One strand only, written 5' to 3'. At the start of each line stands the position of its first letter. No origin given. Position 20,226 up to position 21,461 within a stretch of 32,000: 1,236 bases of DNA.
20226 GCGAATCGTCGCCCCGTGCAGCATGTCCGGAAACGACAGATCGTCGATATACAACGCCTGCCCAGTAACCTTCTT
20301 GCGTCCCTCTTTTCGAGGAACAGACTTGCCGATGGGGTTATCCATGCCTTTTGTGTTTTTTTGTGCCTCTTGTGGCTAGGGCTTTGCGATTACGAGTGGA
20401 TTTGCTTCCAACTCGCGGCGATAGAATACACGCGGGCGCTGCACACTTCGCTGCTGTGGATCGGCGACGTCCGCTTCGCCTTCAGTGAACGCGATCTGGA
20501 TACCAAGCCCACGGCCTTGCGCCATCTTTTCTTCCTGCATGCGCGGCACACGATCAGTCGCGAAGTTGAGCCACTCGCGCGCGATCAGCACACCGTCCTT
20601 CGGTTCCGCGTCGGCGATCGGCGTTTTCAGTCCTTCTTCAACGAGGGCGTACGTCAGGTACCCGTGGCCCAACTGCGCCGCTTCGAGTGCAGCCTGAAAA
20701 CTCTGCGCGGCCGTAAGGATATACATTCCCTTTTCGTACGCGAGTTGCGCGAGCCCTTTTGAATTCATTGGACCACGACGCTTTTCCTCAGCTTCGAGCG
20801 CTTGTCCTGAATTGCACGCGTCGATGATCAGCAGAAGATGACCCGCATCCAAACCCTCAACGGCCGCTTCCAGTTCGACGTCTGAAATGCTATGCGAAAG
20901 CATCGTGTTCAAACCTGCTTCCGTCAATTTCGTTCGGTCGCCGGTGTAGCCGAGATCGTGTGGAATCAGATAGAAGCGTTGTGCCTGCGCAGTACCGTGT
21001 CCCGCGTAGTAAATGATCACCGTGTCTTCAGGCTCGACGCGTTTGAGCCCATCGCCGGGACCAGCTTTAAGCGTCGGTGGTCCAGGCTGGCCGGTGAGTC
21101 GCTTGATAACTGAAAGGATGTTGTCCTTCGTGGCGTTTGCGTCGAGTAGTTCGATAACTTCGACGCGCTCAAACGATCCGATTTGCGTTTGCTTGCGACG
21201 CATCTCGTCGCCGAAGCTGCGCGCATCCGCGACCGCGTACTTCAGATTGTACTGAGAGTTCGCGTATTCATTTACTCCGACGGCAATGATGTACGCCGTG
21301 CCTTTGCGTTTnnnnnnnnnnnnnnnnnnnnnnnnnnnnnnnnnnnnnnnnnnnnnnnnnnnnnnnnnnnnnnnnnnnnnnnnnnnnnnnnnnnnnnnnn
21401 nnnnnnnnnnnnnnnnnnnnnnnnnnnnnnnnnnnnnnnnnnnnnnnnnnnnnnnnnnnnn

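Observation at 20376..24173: Exported double-propeller WD40-caspase protein embedded in, and translationally coupled to, a purine uptake/catabolism operon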

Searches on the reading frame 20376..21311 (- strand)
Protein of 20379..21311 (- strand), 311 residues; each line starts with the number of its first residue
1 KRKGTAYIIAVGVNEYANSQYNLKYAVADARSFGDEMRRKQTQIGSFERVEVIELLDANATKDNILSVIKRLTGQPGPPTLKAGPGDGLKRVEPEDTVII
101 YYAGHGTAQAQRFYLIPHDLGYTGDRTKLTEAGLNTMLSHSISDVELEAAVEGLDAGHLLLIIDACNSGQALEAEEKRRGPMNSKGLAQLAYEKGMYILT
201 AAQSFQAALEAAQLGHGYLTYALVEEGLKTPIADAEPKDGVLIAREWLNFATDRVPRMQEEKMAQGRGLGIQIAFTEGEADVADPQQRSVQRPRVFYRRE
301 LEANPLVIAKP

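Call 26: search_solved_structures(query=window:20379-21311:-, max_evalue=10, show_alignments=4)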
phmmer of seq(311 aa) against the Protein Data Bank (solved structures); distinct sequences matched with E-value up to 10: 0.
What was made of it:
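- Tried and rejected: A single-sequence search of the caspase domain against PDB sequences found nothing (call 26).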

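Call 35: search_protein_representatives(protein=window:20376-21308:-)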
Query: 310 residues. Proteins with E-value up to 0.001 (for the whole library): 12395; up to 1e-10: 4414; up to 1e-30: 1456. The best 150 are listed.
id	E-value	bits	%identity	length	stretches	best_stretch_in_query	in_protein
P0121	8.0e-167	570.5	82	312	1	1-310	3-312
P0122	3.3e-149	512.7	77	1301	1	1-310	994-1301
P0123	3.1e-138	476.6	71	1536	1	1-309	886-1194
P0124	3.5e-131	453.5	68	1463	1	1-310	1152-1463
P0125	1.2e-130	451.7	68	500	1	1-308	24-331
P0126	1.3e-130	451.6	66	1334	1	2-310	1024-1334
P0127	1.4e-128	445.0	73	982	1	1-309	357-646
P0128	3.0e-125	434.0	68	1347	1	1-310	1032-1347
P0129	1.1e-124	432.1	66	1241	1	1-310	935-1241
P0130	1.2e-124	432.1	64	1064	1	1-310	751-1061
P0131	3.5e-123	427.2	65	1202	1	1-309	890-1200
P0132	4.4e-123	426.9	65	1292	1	1-310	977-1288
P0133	6.8e-122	423.0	65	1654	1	1-310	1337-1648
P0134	2.9e-121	420.9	69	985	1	1-309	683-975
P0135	3.6e-121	420.6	68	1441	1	1-310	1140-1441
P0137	1.3e-120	418.8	63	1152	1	1-310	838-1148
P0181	3.9e-111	387.7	59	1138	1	2-310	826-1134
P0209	2.7e-107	375.1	56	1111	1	1-310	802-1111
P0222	6.1e-105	367.4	56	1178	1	1-309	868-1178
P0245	3.8e-100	351.6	54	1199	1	1-310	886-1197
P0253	1.5e-99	349.7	54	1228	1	1-310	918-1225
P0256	1.3e-98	346.5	53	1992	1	2-310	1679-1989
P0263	5.8e-98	344.5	52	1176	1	1-309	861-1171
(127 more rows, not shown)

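Call 39: search_solved_structures(query=A2, max_evalue=10, show_alignments=4)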
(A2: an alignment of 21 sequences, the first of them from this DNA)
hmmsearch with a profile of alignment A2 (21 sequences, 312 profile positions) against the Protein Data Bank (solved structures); distinct sequences matched with E-value up to 10: 24.
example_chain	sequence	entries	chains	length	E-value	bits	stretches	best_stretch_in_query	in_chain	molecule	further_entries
1f2x_K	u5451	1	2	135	0.19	14.5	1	77-132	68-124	ANTIBODY HEAVY CHAIN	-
1g6v_K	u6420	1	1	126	0.26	14.1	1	76-131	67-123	ANTIBODY HEAVY CHAIN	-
4noj_A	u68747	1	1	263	0.28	13.9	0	63-109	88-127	Legumain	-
4d3x_A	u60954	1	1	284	0.3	13.8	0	73-109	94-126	LEGUMAIN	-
8av2_C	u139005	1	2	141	0.43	13.3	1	79-133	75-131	anti-mLEPR VHH 4-80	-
4f6o_A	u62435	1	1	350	0.44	13.3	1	89-111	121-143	Metacaspase-1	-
4afr_A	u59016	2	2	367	0.46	13.3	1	65-113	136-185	METACASPASE | METACASPASE MCA2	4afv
7p60_G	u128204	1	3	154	0.49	13.2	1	76-154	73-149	synthetic nanobody Sb4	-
4afp_A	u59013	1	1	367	0.54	13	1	65-113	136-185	METACASPASE MCA2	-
4af8_A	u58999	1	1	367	0.55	13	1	68-113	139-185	METACASPASE MCA2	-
5lua_A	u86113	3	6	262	0.58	12.9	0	88-109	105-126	Legumain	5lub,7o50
5lu8_A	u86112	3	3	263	0.58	12.9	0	88-109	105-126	Legumain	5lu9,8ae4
8ae5_A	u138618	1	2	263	0.59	12.9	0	88-109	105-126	Legumain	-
4n6n_A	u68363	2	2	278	0.66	12.7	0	88-109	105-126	Legumain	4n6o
4d3y_A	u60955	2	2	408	0.72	12.6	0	73-109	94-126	LEGUMAIN | PROLEGUMAIN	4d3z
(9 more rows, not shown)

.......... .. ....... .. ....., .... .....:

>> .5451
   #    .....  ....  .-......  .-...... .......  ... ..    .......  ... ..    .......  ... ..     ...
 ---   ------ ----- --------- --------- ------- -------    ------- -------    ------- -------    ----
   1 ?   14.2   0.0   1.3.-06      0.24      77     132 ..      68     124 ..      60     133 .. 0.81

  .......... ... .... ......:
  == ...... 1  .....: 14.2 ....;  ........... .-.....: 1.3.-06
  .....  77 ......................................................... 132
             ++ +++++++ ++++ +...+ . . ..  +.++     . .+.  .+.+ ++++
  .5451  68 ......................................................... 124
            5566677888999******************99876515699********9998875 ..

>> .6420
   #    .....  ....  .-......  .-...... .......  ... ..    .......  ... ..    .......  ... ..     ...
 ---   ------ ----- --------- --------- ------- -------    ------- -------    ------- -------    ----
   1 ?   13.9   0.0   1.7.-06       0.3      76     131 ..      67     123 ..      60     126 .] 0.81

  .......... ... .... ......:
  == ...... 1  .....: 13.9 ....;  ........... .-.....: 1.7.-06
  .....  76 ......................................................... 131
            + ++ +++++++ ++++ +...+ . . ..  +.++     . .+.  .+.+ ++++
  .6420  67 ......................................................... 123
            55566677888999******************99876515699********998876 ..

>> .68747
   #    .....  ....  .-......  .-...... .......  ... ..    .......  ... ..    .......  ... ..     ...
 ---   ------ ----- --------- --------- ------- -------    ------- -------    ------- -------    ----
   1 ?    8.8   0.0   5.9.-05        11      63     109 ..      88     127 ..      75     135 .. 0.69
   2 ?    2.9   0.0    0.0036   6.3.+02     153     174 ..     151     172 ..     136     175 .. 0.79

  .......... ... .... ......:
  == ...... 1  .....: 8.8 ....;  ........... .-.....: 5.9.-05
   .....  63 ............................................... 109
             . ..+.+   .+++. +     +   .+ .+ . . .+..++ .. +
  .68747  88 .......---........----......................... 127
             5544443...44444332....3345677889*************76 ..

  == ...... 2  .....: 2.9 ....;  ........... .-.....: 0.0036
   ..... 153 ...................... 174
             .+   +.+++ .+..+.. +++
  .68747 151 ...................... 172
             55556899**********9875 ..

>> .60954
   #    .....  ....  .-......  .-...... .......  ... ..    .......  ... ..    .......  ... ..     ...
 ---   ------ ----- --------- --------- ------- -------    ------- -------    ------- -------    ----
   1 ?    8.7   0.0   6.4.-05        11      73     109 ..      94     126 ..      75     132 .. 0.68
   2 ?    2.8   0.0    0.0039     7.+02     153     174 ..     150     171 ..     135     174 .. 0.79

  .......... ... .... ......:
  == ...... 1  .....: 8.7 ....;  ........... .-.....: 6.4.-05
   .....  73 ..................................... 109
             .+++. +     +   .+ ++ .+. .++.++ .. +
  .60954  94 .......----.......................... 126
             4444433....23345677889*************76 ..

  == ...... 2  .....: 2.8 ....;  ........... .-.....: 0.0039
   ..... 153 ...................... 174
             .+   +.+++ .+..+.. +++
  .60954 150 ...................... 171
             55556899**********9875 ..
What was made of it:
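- On Peptidase family C14 / caspase-haemoglobinase fold (clan CD): Both align with the legumain DHG and EACESG motifs, though in a weak match, E 0.28 (call 39).
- Closest known: Secreted clan-CD peptidases of other families: gingipains. Same: The His and Cys motifs align with legumain (call 39).
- Checked: In a weak profile match they align with the DHG and EACESG motifs of legumain (call 39).
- Sequence similarity to solved C14 and C13 enzymes is marginal (E 0.3-1.6, call 39).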

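Call 40: list_cluster_members(proteins=[P0124, P0129, P0137, P0181, P0209, P0222, P0245, P0253, P0256, P0263])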
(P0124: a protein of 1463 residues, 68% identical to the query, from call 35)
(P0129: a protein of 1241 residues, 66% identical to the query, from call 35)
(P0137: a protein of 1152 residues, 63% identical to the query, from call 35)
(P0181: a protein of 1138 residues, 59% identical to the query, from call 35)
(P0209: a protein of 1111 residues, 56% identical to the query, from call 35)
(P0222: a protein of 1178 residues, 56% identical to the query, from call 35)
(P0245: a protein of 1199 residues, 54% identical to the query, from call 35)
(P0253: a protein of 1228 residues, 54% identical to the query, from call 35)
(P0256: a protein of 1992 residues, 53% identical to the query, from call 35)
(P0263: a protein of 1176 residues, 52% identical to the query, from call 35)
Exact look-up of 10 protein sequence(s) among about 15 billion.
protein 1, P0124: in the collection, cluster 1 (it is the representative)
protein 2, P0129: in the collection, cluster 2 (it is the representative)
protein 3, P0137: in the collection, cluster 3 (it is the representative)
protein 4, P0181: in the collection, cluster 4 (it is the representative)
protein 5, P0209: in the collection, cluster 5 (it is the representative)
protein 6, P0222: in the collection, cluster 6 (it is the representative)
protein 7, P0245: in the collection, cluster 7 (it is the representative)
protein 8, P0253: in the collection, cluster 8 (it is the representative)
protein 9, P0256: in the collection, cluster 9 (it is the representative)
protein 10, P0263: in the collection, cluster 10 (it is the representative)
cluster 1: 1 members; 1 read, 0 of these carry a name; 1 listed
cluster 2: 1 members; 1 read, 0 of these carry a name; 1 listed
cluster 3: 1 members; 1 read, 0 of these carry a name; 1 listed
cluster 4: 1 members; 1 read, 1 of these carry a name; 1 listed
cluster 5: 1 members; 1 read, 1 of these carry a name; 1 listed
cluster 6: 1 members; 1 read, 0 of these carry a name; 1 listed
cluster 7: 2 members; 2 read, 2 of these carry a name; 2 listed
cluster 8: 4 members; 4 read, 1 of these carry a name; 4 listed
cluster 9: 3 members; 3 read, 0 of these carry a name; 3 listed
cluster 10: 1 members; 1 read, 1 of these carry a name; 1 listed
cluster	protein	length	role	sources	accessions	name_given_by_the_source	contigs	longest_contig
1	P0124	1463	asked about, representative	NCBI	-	-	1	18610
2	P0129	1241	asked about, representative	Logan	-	-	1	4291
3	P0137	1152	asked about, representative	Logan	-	-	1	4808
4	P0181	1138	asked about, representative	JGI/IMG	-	WD40 repeat protein/uncharacterized caspase-like protein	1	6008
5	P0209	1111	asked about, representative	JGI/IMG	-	WD40 repeat protein/uncharacterized caspase-like protein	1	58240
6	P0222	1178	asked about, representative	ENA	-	-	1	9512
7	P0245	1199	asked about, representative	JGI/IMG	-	WD40 repeat protein/uncharacterized caspase-like protein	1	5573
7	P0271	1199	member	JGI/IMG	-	WD40 repeat protein/uncharacterized caspase-like protein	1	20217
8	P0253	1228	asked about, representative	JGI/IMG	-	WD40 repeat protein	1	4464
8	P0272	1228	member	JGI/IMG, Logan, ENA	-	-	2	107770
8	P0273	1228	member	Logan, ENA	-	-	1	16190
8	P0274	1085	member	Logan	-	-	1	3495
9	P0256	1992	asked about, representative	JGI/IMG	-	-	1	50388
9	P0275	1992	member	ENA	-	-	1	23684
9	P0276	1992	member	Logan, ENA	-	-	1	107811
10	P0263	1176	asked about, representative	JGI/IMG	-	WD40 repeat protein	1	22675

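Call 49: find_encoding_contigs(protein=P0209, flank=8000, max_places=2)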
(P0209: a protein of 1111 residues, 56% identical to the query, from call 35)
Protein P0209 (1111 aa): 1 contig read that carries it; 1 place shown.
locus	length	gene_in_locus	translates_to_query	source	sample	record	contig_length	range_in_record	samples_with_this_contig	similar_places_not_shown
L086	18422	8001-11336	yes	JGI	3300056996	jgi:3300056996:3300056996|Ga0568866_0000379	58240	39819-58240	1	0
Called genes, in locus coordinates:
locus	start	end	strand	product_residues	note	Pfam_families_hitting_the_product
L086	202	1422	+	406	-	PF25917:BSH_RND, PF25973:BSH_CzcB (faint), PF25885:HH_EMRA (weak), PF25876:HH_MFP_RND, PF25944:Beta-barrel_RND, PF25967:RND-MFP_C, PF25975:CzcB_C (weak), PF25989:YknX_C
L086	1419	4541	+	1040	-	PF00873:ACR_tran, PF03176:MMPL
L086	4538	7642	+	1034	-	PF00873:ACR_tran, PF03176:MMPL, PF02355:SecD_SecF_C (faint)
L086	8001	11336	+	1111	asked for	PF23381:Beta-prop_IFT122_1st, PF24814:WD40_Prp19, PF25173:Beta-prop_WDR3_1st, PF25174:Beta-prop_THOC3, PF25175:Beta-prop_WDR5, PF23393:Beta-prop_WDR90_POC16_2nd, PF23411:Beta-prop_Vps41, PF25172:Beta-prop_WDR3_2nd, +57 more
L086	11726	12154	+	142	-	-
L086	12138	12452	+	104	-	-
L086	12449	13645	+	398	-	PF25919:BSH_CusB (faint), PF00364:Biotin_lipoyl (faint), PF25917:BSH_RND, PF25984:BSH_YknX (weak)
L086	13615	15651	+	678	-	PF13476:AAA_23 (faint), PF00005:ABC_tran, PF13304:AAA_21 (weak), PF13732:DrrA1-3_C (weak), PF00005:ABC_tran, PF13304:AAA_21 (weak), PF13732:DrrA1-3_C (weak)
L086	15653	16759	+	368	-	PF12679:ABC2_membrane_2, PF12698:ABC2_membrane_3, PF01061:ABC2_membrane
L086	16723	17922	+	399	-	PF12679:ABC2_membrane_2, PF12698:ABC2_membrane_3, PF01061:ABC2_membrane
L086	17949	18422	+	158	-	?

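Call 51: find_encoding_contigs(protein=P0272, flank=7000, max_places=2)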
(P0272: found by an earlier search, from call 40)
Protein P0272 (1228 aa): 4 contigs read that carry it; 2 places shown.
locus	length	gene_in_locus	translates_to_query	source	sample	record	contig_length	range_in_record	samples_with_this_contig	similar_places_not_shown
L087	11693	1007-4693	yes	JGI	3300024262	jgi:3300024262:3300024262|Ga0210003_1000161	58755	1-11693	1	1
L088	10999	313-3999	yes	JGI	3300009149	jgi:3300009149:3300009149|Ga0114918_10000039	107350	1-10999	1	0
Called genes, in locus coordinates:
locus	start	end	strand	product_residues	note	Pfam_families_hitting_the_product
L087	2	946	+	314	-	?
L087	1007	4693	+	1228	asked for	PF04762:Beta-prop_ELP1_1st, PF23381:Beta-prop_IFT122_1st, PF24807:WD40_CDC20-Fz, PF24814:WD40_Prp19, PF24817:WD40_WDHD1_1st, PF25174:Beta-prop_THOC3, PF25175:Beta-prop_WDR5, PF23389:Beta-prop_WDR19_1st, +83 more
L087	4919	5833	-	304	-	PF00892:EamA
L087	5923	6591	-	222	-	PF22175:Ogg-HhH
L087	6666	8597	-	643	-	PF26549:Tricorn_N (faint), PF05448:AXE1 (faint), PF01738:DLH, PF02129:Peptidase_S15, PF20434:BD-FAE, PF00326:Peptidase_S9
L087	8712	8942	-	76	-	PF09413:DUF2007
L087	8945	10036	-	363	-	PF21088:MS_channel_1st, PF00924:MS_channel_2nd, PF21082:MS_channel_3rd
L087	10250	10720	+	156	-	-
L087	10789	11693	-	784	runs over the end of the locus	PF00912:Transgly, PF00905:Transpeptidase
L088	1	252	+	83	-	?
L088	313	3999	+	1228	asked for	PF04762:Beta-prop_ELP1_1st, PF23381:Beta-prop_IFT122_1st, PF24807:WD40_CDC20-Fz, PF24814:WD40_Prp19, PF24817:WD40_WDHD1_1st, PF25174:Beta-prop_THOC3, PF25175:Beta-prop_WDR5, PF23389:Beta-prop_WDR19_1st, +83 more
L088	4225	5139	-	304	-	PF00892:EamA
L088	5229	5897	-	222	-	PF22175:Ogg-HhH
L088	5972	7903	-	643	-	PF26549:Tricorn_N (faint), PF05448:AXE1 (faint), PF01738:DLH, PF02129:Peptidase_S15, PF20434:BD-FAE, PF00326:Peptidase_S9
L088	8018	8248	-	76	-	PF09413:DUF2007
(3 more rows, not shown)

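Call 52: find_encoding_contigs(protein=P0263, flank=7000, max_places=2)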
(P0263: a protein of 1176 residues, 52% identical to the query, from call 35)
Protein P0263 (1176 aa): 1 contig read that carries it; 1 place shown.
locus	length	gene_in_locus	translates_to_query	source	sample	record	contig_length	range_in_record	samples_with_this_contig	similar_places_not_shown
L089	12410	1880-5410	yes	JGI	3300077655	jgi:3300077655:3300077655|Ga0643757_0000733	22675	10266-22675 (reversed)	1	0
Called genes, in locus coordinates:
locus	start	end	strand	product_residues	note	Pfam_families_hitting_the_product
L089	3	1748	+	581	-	?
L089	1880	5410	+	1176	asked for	PF23381:Beta-prop_IFT122_1st, PF25174:Beta-prop_THOC3, PF25175:Beta-prop_WDR5, PF23381:Beta-prop_IFT122_1st, PF25174:Beta-prop_THOC3, PF24807:WD40_CDC20-Fz, PF23414:Beta-prop_EML_2, PF25174:Beta-prop_THOC3, +19 more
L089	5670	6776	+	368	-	-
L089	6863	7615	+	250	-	PF05345:He_PIG (faint)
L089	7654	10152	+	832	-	PF13620:CarboxypepD_reg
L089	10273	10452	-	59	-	-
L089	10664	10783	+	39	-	-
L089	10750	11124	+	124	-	-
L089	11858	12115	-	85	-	-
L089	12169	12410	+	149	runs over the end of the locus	-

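Call 53: predict_structure(alignment_id=A2)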
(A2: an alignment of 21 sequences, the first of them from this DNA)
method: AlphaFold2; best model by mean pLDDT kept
length: 310 residues; sequences in the alignment: 21
mean_pLDDT: 82.2   pTM: 0.86
mean pLDDT of the five models: 82.2, 81.9, 81.6, 80.6, 80.1
residues with pLDDT >= 90: 153; 70-90: 92; 50-70: 44; < 50: 21
segments of 3 or more residues with pLDDT < 50: 80-83, 166-170, 175-180, 204-209
pLDDT, mean of each block of 10 residues (from residue 1): 94 92 90 97 95 95 93 69 63 95 84 91 87 92 92 92 62 49 79 88 52 75 93 88 94 87 75 55 59 83 87
secondary structure, 60 per line:
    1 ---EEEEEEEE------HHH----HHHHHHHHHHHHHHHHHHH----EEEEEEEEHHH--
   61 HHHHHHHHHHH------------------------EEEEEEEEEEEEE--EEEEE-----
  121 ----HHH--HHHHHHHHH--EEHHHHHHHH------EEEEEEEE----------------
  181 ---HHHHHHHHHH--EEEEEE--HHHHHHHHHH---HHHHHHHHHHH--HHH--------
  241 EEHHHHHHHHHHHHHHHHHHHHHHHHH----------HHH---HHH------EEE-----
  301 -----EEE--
elements in order: E4-11 H25-43 E48-55 H61-71 E96-108 E111-115 H130-138 H143-150 E157-164 H184-193 E196-201 H204-213 H217-227 H243-267 E293-295 E306-308
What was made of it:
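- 20379..21308 (-): Caspase-fold (peptidase C14-like, clan CD) domain, aa 956-1265. AF2 pLDDT 82.2, pTM 0.86 (call 53).
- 20814..20816 (-): Codon of Cys1120 (DACNSG), predicted nucleophile and the only Cys in the protein. In the model it follows strand 157-164 directly (call 53).
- On Peptidase family C14 / caspase-haemoglobinase fold (clan CD): In the model the Cys directly follows strand 157-164 (call 53).
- Checked: AF2 model pLDDT 82, pTM 0.86 (call 53).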

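Call 57: fold_search(model_id=the predicted structure, library=pdb)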
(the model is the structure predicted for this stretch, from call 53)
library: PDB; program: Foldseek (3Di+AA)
matches with E <= 10: 881; with E <= 0.001: 171
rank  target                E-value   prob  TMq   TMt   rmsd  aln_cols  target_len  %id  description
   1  7qp0_B                1.3e-08  1.00  0.46  0.53   7.2       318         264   13  Crystal structure of metacaspase from candida glabrata with magnesium (released 2023-01-11)
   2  7pav_A                1.7e-08  1.00  0.51  0.45   6.1       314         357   13  MALT1 in complex with compound 1 (released 2021-11-17)
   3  3uo8_C                2.5e-08  1.00  0.51  0.44   5.7       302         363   12  Crystal structure of the MALT1 paracaspase (P1 form) (released 2011-12-21)
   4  8v4x_C                3.5e-08  1.00  0.51  0.45   6.1       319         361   12  Structure of MALT1 in complex with an allosteric inhibitor (released 2024-05-01)
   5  3uo8_B                3.7e-08  1.00  0.51  0.44   6.2       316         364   12  Crystal structure of the MALT1 paracaspase (P1 form) (released 2011-12-21)
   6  7ak1                  4.2e-08  1.00  0.47  0.42   5.6       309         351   10  Human MALT1(329-729) in complex with a chromane urea containing inhibitor (released 2020-12-09)
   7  9mke_B                4.2e-08  1.00  0.47  0.41   7.1       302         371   13  Crystal structure of MALT1 in complex with an allosteric inhibitor (released 2025-10-29)
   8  3bij_B                4.4e-08  1.00  0.47  0.55   8.6       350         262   12  Crystal structure of protein GSU0716 from Geobacter sulfurreducens. Northeast Structural Genomics target GsR13 (released 2007-12-11)
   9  7paw_B                4.7e-08  1.00  0.49  0.43   6.1       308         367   13  MALT1 in complex with compound 1 (released 2021-11-17)
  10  8v4x_B                5.3e-08  1.00  0.51  0.44   5.8       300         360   12  Structure of MALT1 in complex with an allosteric inhibitor (released 2024-05-01)
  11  4i1p_C                6.1e-08  1.00  0.49  0.41   7.2       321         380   12  Human MALT1 (caspase-IG3) in complex with activity based-probe (released 2014-07-09)
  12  9mkd_A                6.4e-08  1.00  0.45  0.39   4.5       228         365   14  Crystal structure of MALT1 in complex with an allosteric inhibitor (released 2025-10-29)
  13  7qp1_A                6.9e-08  1.00  0.49  0.57   6.5       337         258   13  Crystal structure of metacaspase from candida glabrata with calcium (released 2023-01-11)
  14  7paw_A                6.9e-08  1.00  0.48  0.44   6.1       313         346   14  MALT1 in complex with compound 1 (released 2021-11-17)
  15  6f7i_B                9.4e-08  1.00  0.54  0.46   5.1       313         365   12  human MALT1(329-728) IN COMPLEX WITH MLT-747 (released 2019-01-02)
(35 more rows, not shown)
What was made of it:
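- On Peptidase family C14 / caspase-haemoglobinase fold (clan CD): Foldseek gives prob 1.0 to metacaspase, paracaspase, procaspase-7 and legumain, and 171 matches at E<=1e-3 (call 57).
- Closest known: Type I/II metacaspases. Same: They are among the best structural matches, E 1e-8 to 1e-7, prob 1.0 (call 57).
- Closest known: MALT1 paracaspase. Same: It dominates the top structural matches (call 57).
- Closest known: Secreted clan-CD peptidases of other families: gingipains. Same: Legumain is a weaker structural match, E about 1e-5 (call 57).
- Checked: Foldseek gives prob 1.0 to metacaspase, MALT1, GSU0716, AtMC9, procaspase-7 and legumain (call 57).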
